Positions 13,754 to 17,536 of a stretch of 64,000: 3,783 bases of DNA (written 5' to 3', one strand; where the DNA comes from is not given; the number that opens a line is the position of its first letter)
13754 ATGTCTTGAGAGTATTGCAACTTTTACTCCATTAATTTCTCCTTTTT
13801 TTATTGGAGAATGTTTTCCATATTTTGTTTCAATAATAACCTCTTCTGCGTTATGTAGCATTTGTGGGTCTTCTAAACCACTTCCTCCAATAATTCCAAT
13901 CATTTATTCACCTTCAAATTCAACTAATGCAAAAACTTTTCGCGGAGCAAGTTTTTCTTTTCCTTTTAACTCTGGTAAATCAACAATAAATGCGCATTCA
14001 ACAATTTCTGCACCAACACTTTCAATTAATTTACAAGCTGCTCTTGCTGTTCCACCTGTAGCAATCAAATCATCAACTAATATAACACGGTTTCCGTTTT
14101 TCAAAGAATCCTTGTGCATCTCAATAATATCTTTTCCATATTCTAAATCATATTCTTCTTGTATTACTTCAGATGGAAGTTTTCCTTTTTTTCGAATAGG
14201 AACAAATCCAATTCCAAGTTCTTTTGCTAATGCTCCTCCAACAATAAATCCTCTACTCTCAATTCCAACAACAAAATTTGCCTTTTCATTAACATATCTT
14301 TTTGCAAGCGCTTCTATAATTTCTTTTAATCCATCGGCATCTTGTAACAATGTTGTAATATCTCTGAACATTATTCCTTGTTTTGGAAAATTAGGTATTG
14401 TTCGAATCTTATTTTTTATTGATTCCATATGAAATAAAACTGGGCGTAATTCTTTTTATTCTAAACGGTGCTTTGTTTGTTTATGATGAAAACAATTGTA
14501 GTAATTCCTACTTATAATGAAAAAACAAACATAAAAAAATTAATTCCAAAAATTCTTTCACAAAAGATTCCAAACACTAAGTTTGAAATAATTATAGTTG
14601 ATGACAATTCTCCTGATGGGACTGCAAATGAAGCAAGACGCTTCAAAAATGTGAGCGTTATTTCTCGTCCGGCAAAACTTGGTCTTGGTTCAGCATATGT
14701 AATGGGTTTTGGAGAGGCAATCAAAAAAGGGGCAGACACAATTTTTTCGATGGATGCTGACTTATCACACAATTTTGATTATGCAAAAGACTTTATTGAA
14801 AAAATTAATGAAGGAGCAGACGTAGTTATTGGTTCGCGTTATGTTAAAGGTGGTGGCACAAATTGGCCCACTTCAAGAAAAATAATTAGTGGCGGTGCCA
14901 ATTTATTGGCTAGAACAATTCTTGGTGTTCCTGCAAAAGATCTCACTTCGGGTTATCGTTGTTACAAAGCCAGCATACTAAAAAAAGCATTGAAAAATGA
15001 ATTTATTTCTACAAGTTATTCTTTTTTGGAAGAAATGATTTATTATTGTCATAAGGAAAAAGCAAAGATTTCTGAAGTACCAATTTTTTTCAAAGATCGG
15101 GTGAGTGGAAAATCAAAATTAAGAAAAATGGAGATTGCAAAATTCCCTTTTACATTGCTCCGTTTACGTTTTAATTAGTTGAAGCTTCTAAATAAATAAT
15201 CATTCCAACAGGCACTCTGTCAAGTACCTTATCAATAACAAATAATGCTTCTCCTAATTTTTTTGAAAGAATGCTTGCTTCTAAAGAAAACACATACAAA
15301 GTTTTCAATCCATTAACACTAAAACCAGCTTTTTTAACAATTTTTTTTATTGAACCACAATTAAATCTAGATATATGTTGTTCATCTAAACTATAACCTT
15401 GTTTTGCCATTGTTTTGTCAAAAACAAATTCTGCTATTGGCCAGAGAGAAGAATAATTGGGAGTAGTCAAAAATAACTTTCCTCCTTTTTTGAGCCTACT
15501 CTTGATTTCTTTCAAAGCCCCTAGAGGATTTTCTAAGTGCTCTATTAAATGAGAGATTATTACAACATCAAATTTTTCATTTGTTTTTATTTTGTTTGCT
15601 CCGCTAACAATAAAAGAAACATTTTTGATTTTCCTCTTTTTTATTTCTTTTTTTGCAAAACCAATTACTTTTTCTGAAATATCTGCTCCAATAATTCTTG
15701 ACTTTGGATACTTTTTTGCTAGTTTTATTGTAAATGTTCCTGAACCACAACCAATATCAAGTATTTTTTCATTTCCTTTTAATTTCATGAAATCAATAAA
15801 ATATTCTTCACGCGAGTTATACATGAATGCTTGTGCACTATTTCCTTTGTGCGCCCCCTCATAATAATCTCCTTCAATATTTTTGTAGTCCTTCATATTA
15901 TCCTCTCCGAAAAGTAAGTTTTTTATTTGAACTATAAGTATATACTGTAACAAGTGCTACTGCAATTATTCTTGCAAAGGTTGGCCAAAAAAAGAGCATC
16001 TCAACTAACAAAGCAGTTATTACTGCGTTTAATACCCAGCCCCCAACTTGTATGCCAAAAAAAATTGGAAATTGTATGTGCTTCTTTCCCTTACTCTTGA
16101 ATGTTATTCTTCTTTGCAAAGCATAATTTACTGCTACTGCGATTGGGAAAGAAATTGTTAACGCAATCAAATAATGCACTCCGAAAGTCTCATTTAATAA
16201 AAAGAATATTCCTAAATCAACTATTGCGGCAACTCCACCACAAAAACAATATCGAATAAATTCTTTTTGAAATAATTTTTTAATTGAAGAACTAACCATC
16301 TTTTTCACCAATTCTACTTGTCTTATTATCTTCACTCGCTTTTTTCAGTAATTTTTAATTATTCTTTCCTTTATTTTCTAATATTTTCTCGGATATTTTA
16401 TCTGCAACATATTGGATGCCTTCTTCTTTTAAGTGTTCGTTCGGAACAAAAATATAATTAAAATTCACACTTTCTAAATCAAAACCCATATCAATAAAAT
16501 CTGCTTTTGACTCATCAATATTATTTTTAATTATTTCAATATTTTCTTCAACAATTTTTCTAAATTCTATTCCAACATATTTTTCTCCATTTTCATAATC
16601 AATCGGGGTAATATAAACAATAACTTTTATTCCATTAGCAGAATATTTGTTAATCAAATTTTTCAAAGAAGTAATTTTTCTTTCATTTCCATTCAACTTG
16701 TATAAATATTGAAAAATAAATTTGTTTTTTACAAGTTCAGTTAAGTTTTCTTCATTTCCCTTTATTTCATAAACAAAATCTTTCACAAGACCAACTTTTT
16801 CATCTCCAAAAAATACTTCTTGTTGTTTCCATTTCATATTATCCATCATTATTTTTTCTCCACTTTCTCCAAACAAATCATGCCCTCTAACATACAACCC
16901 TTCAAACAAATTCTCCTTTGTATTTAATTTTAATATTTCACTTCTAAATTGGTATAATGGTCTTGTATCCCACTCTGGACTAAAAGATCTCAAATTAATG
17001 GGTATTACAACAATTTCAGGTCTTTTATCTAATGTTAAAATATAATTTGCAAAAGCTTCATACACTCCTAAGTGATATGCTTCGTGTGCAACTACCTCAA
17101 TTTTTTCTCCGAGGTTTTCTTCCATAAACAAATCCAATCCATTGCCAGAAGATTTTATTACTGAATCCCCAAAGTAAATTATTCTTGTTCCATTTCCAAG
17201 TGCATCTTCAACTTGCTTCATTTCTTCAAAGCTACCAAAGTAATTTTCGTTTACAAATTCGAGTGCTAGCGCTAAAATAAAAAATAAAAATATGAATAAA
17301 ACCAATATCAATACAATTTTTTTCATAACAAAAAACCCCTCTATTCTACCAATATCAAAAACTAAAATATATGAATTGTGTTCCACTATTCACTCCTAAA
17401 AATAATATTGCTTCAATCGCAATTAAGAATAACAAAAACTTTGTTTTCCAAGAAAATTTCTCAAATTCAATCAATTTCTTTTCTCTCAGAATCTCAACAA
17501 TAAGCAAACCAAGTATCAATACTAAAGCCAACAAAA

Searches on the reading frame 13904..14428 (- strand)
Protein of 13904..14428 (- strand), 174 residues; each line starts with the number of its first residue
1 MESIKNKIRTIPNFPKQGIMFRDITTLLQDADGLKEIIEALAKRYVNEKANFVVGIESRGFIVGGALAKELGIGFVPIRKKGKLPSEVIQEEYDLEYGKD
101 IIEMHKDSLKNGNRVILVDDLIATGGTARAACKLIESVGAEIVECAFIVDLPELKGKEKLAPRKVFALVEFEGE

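Call 66: search_protein_families(library=pfam, proteins=[window:13904-14428:-], max_evalue=0.001)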
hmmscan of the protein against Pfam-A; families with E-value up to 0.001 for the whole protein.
window:13904-14428:- (174 aa): 3 families
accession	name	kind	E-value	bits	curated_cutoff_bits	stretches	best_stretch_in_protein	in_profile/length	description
PF00156.33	Pribosyltran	-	4e-22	78.6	26.3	1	30-165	8-140/158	Phosphoribosyl transferase domain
PF24390.1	PRTase-CE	-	0.00046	20.6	27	1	63-137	54-127/253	PRTase-CE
PF14681.12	UPRTase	-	0.00046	20.1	27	1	111-148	119-158/206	Uracil phosphoribosyltransferase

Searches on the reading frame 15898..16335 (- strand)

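Call 66: search_protein_families(library=pfam, proteins=[window:15898-16335:-], max_evalue=0.001)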
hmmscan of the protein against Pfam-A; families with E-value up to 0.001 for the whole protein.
window:15898-16335:- (145 aa): 1 family
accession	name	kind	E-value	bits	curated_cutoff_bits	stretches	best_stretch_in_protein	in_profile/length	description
PF04138.20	GtrA_DPMS_TM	-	4.5e-24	85.3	26.1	1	28-142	1-117/117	GtrA/DPMS, transmembrane domain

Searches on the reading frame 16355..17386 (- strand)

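Call 12: search_protein_families(library=pfam, proteins=[window:16355-17386:-], max_evalue=0.001)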
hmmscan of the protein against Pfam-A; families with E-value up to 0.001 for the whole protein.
window:16355-17386:- (343 aa): 0 families

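Call 90: search_protein_families(library=pfam, proteins=[window:16355-17386:-], max_evalue=5)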
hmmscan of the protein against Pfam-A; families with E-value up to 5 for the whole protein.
window:16355-17386:- (343 aa): 1 family
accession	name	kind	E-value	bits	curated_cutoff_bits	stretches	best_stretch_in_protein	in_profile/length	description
PF13407.12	Peripla_BP_4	-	0.15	12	35.1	1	240-294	68-122/258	Periplasmic binding protein domain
